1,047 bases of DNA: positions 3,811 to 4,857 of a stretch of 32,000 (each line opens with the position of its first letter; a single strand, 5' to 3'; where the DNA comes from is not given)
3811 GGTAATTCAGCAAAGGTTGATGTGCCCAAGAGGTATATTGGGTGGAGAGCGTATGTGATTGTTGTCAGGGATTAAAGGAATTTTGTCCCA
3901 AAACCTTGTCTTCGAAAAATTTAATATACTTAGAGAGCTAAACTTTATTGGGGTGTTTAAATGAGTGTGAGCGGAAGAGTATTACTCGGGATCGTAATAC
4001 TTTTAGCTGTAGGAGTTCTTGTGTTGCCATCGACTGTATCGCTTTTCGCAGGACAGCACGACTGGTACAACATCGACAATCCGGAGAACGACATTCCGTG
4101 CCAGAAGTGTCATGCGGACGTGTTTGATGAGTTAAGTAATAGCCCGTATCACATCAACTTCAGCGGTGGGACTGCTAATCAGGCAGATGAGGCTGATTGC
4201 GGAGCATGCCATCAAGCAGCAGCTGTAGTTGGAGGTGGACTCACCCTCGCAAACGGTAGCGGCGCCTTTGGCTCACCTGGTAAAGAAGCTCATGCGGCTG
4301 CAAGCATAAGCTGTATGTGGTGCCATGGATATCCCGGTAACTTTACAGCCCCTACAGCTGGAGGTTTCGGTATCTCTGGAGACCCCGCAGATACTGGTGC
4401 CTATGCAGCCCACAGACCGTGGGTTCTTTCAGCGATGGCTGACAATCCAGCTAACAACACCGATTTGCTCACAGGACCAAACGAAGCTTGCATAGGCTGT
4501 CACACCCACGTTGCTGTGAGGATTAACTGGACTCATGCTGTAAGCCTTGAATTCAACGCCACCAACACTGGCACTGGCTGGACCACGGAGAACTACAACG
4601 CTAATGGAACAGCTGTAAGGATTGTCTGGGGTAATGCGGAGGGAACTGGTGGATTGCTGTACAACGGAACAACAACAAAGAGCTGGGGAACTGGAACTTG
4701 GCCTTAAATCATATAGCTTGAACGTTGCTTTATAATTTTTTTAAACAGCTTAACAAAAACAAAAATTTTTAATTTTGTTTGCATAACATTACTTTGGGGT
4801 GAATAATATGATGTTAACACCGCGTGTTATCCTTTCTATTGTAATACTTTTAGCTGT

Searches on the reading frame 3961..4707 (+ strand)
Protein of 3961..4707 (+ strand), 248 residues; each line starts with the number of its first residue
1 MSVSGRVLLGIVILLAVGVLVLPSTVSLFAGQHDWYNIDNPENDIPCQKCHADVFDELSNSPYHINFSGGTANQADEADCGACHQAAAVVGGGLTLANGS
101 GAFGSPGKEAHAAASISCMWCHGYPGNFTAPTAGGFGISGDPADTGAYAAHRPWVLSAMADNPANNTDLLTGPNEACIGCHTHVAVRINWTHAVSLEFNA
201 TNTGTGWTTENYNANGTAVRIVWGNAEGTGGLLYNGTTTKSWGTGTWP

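Call 18: search_protein_families(library=pfam, proteins=[window:3961-4707:+], max_evalue=0.01)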
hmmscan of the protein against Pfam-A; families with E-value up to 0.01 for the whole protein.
window:3961-4707:+ (248 aa): 6 families
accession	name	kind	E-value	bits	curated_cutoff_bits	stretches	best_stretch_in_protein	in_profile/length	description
PF22113.1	Mtrc-MtrF_II-IV_dom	-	1.9e-07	31.2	30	1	39-124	76-165/176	Outer membrane cytochrome MtrC/MtrF-like, domains II/IV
PF14522.11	Cytochrome_C7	-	1.7e-06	28.2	24.8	1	43-122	12-66/67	Cytochrome c7 and related cytochrome c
PF14537.11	Cytochrom_c3_2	-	0.0025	18.7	25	0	43-86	25-66/79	Cytochrome c3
PF09699.15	Paired_CXXCH_1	-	0.0035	17.5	20.6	0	76-98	5-27/41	Doubled CXXCH motif (Paired_CXXCH_1)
PF03264.19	Cytochrom_NNT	-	0.0039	17.4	24.1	0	35-86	117-166/174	NapC/NirT cytochrome c family, N-terminal region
PF22678.1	Cytochrom_c_NrfB-like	-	0.004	18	27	0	170-195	29-55/89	Cytochrome c-type protein NrfB-like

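Call 82: search_solved_structures(query=window:3961-4707:+, max_evalue=0.1, show_alignments=1)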
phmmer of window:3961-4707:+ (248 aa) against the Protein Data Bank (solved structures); distinct sequences matched with E-value up to 0.1: 1.
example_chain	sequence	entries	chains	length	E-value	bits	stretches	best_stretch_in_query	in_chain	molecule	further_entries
8e5g_A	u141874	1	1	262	2.8e-48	167.8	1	5-238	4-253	c-type cytochrome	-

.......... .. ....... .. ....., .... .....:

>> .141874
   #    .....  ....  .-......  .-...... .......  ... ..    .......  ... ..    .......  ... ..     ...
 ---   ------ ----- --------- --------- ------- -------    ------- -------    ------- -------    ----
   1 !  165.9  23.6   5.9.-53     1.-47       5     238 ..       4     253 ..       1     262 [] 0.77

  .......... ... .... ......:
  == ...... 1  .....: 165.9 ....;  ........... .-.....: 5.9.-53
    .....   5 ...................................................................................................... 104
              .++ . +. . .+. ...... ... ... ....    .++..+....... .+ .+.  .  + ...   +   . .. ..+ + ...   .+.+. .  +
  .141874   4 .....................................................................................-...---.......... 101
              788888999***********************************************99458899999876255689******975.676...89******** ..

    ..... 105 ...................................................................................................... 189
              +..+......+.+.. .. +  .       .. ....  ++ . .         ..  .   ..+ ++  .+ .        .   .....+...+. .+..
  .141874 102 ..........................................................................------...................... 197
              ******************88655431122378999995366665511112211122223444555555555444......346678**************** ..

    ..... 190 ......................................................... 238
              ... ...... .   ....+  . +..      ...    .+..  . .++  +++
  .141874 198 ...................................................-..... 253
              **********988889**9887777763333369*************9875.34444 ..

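Call 98: search_protein_families(library=ncbifam, proteins=[window:3961-4707:+], max_evalue=0.01)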
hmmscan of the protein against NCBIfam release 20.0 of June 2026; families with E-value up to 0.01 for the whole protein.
window:3961-4707:+ (248 aa): 6 families
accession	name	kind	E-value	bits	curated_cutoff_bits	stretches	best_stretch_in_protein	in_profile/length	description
NF008659.0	PRK11659.1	equivalog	0.00014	21.6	184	0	168-194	40-131/188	cytochrome c nitrite reductase pentaheme subunit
TIGR04257.1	nanowire_3heme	domain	0.0011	19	40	1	45-87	24-61/75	c(7)-type cytochrome triheme domain-containing protein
TIGR03146.1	cyt_nit_nrfB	equivalog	0.0014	18.9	166.6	0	163-195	73-106/145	cytochrome c nitrite reductase pentaheme subunit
TIGR03153.1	cytochr_NrfH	equivalog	0.0016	18.5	134.2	0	47-86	105-135/138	cytochrome c nitrite reductase small subunit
TIGR03508.1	decahem_SO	subfamily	0.0027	17.2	192.2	0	47-122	5-77/258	DmsE family decaheme c-type cytochrome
NF045713.1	CxxCH_16_HmcA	equivalog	0.0086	14.7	400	0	38-122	168-233/541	sulfate respiration complex hexadecaheme cytochrome HmcA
